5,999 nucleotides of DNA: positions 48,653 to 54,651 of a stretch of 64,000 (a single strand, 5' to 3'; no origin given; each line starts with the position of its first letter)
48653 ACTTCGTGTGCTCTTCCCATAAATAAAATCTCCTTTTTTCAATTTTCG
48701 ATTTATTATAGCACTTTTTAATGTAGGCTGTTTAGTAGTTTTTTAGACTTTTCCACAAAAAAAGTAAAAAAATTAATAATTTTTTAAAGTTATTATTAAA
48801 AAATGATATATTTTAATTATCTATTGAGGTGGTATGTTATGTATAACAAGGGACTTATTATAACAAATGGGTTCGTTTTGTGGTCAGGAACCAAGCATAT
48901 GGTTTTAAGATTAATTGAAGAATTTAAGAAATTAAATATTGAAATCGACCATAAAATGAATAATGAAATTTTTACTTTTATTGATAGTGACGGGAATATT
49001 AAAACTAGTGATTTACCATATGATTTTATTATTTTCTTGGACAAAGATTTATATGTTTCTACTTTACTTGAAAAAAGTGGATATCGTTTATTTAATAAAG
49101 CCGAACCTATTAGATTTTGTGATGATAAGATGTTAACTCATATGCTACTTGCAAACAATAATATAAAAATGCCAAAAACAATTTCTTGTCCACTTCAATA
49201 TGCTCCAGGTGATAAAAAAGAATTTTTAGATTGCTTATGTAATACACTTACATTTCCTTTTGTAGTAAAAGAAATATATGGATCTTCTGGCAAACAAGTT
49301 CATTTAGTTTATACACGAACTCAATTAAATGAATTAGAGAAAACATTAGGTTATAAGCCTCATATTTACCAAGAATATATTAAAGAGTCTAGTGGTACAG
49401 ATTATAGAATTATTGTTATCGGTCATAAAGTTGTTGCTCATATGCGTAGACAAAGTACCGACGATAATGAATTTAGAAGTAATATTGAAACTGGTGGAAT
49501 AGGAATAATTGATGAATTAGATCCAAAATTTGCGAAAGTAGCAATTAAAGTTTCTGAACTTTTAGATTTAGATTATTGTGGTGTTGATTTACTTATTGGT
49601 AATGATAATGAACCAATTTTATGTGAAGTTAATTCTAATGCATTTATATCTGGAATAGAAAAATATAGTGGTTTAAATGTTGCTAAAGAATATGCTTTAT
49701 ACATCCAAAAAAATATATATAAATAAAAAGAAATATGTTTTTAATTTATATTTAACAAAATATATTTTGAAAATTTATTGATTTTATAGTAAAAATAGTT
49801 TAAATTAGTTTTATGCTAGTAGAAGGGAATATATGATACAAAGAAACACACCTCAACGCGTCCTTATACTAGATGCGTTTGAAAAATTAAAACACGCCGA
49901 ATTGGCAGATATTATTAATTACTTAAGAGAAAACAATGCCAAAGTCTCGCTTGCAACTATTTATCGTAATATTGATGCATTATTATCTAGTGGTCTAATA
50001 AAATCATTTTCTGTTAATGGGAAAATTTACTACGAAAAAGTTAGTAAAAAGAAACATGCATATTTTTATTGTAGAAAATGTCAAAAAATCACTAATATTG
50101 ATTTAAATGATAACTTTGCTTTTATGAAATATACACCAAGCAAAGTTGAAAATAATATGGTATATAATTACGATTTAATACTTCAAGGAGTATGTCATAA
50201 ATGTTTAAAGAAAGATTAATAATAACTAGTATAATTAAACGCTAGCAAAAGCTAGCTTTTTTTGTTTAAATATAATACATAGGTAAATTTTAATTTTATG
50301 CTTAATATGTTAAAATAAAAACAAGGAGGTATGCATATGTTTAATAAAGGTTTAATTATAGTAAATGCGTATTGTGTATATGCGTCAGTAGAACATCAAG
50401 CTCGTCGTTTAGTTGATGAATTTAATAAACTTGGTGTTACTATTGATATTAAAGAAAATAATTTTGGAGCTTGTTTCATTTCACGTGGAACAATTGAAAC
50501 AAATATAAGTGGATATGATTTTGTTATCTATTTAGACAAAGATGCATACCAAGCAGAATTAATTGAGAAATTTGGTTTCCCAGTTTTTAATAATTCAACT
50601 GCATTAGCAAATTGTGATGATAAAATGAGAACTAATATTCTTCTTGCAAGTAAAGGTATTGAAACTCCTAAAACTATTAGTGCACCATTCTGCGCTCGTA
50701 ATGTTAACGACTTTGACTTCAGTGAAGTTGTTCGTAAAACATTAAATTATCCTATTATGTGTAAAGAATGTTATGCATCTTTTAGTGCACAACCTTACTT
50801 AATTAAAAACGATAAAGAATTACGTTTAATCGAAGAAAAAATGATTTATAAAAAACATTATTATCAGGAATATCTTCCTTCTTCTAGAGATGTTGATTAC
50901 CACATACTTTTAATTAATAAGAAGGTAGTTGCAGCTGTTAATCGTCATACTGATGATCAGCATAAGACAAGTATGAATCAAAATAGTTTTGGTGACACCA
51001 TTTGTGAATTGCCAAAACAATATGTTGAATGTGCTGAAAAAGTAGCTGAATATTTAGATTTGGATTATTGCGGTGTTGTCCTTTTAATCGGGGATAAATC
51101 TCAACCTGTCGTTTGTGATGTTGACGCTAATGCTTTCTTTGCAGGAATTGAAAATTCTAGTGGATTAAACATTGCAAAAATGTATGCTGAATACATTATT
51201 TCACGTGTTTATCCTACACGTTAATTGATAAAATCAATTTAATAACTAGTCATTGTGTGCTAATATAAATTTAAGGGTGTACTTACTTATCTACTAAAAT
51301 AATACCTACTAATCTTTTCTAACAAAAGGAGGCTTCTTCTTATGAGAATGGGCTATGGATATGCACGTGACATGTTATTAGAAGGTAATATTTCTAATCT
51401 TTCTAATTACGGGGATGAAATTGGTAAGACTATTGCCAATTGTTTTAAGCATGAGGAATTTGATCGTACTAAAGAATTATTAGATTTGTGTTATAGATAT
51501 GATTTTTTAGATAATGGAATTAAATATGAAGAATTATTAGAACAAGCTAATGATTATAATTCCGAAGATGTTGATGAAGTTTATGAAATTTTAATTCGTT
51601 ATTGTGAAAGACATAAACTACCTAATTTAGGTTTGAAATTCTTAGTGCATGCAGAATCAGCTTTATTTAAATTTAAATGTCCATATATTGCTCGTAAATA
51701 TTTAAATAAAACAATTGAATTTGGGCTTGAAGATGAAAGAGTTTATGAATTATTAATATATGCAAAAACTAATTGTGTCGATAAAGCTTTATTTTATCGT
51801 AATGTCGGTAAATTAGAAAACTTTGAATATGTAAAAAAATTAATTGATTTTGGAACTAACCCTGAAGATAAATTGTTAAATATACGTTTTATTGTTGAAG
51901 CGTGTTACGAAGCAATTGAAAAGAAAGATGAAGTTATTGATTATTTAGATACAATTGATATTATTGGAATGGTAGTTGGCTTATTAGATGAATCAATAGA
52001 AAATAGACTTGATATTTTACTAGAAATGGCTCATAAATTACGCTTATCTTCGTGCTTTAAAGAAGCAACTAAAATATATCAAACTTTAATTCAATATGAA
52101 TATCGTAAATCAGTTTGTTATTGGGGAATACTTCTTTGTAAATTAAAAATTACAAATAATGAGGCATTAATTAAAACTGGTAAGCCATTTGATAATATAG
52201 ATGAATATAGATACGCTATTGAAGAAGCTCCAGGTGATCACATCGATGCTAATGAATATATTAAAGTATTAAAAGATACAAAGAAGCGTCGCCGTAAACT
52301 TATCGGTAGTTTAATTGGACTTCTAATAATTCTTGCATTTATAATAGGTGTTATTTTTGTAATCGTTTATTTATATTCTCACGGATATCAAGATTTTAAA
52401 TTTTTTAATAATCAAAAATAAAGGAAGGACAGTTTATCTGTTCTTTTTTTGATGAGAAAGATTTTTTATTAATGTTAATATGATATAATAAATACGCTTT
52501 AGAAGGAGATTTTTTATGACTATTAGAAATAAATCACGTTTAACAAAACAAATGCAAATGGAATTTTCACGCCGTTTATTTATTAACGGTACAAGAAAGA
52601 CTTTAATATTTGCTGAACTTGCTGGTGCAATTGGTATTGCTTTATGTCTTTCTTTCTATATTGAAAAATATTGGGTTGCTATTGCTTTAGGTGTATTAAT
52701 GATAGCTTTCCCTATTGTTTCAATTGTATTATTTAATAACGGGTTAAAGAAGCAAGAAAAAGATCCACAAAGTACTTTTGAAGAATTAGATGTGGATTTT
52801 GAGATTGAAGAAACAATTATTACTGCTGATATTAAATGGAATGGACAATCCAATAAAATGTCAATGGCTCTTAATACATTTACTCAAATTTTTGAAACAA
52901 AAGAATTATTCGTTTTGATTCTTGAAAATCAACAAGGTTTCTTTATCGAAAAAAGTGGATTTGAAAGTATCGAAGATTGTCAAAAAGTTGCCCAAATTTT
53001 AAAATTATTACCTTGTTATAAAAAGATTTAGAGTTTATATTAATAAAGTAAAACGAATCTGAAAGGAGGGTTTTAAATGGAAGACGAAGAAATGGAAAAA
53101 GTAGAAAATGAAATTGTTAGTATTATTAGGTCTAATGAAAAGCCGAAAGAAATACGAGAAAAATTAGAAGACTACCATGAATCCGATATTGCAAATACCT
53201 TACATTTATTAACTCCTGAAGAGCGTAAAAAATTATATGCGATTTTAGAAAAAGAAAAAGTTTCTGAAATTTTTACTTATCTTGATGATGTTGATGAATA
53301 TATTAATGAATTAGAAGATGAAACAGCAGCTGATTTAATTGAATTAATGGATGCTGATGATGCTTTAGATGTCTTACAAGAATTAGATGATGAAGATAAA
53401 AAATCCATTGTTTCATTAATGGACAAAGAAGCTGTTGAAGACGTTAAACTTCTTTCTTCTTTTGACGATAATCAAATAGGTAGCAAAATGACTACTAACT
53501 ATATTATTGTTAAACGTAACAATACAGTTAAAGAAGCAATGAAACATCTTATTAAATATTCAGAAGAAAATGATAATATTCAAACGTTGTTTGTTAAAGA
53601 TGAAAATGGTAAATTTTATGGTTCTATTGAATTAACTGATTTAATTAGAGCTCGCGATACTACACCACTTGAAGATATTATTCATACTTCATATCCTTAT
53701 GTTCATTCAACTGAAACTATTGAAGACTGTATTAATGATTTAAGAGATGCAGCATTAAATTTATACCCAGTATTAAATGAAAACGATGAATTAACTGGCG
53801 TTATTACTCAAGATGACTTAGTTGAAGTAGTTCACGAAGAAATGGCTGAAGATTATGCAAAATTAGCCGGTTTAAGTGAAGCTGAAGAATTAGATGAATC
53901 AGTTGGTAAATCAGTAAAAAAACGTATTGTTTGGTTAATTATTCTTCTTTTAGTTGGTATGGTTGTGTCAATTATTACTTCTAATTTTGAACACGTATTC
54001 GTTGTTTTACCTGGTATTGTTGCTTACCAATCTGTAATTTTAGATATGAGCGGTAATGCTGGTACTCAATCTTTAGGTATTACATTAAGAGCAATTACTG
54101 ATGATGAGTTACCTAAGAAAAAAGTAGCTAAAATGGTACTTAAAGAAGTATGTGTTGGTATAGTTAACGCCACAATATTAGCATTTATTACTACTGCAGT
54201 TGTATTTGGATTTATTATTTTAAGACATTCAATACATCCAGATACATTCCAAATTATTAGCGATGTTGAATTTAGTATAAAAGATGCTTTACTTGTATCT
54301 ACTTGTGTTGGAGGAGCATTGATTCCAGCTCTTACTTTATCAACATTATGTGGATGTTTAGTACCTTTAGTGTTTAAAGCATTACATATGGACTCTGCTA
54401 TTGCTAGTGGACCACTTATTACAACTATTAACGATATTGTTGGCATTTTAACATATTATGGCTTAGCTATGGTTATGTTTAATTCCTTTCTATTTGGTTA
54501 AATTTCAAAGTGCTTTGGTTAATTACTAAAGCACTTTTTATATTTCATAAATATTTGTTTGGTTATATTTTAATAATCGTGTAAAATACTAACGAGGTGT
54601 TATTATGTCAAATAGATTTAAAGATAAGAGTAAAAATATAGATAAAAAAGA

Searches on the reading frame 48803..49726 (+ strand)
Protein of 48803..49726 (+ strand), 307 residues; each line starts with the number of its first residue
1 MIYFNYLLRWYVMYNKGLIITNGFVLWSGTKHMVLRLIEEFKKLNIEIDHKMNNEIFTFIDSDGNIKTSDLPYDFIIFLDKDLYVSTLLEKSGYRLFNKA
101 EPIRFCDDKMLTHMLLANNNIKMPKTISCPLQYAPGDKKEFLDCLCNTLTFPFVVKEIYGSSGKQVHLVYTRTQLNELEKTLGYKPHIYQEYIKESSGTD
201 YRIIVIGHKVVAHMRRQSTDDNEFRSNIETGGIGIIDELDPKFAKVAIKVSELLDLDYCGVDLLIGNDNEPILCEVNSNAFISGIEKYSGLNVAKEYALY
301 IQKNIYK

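Call 87: search_protein_families(library=pfam, proteins=[window:48803-49726:+], max_evalue=0.00001)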
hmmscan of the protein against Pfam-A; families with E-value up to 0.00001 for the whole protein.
window:48803-49726:+ (307 aa): 4 families
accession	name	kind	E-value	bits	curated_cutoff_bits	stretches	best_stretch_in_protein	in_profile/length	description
PF08443.16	RimK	-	2.6e-42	145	21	1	107-300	2-187/188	RimK-like ATP-grasp domain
PF14397.11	ATPgrasp_ST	-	5.3e-11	42.7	31.4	0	94-211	7-151/278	Sugar-transfer associated ATP-grasp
PF02955.21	GSH-S_ATP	-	1.7e-10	41.1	23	1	153-263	34-151/175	Prokaryotic glutathione synthetase, ATP-grasp domain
PF02655.19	ATP-grasp_3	-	1.2e-09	38.8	23.2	1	106-278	1-155/160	ATP-grasp domain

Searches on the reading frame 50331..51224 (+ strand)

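Call 87: search_protein_families(library=pfam, proteins=[window:50331-51224:+], max_evalue=0.00001)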
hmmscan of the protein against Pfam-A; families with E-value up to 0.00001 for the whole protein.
window:50331-51224:+ (297 aa): 1 family
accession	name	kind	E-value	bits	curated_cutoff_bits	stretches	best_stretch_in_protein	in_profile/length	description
PF08443.16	RimK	-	1.7e-20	73.8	21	1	96-289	2-188/188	RimK-like ATP-grasp domain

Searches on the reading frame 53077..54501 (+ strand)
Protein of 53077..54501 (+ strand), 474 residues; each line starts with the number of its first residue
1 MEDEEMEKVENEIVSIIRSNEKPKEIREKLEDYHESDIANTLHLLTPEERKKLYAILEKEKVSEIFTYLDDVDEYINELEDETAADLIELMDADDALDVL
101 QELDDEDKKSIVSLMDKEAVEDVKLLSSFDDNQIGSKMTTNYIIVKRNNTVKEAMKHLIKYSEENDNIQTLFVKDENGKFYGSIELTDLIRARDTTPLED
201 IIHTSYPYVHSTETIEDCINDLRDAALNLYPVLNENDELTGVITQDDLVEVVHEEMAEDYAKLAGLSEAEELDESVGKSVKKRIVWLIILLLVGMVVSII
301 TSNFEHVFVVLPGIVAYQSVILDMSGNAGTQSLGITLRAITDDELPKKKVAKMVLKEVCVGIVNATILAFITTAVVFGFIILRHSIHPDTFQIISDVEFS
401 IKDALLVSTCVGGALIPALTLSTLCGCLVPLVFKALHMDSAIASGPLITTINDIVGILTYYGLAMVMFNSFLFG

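Call 87: search_protein_families(library=pfam, proteins=[window:53077-54501:+], max_evalue=0.00001)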
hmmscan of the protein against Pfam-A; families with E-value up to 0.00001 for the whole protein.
window:53077-54501:+ (474 aa): 3 families
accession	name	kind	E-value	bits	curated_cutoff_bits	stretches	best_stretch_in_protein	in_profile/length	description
PF01769.21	MgtE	-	6.7e-26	91.4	27.6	1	319-462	2-124/125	Divalent cation transporter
PF03448.22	MgtE_N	-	3.4e-20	72.9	25.9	1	33-132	1-102/102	MgtE intracellular N domain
PF00571.33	CBS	-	9.9e-18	64.7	24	2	199-253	2-56/57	CBS domain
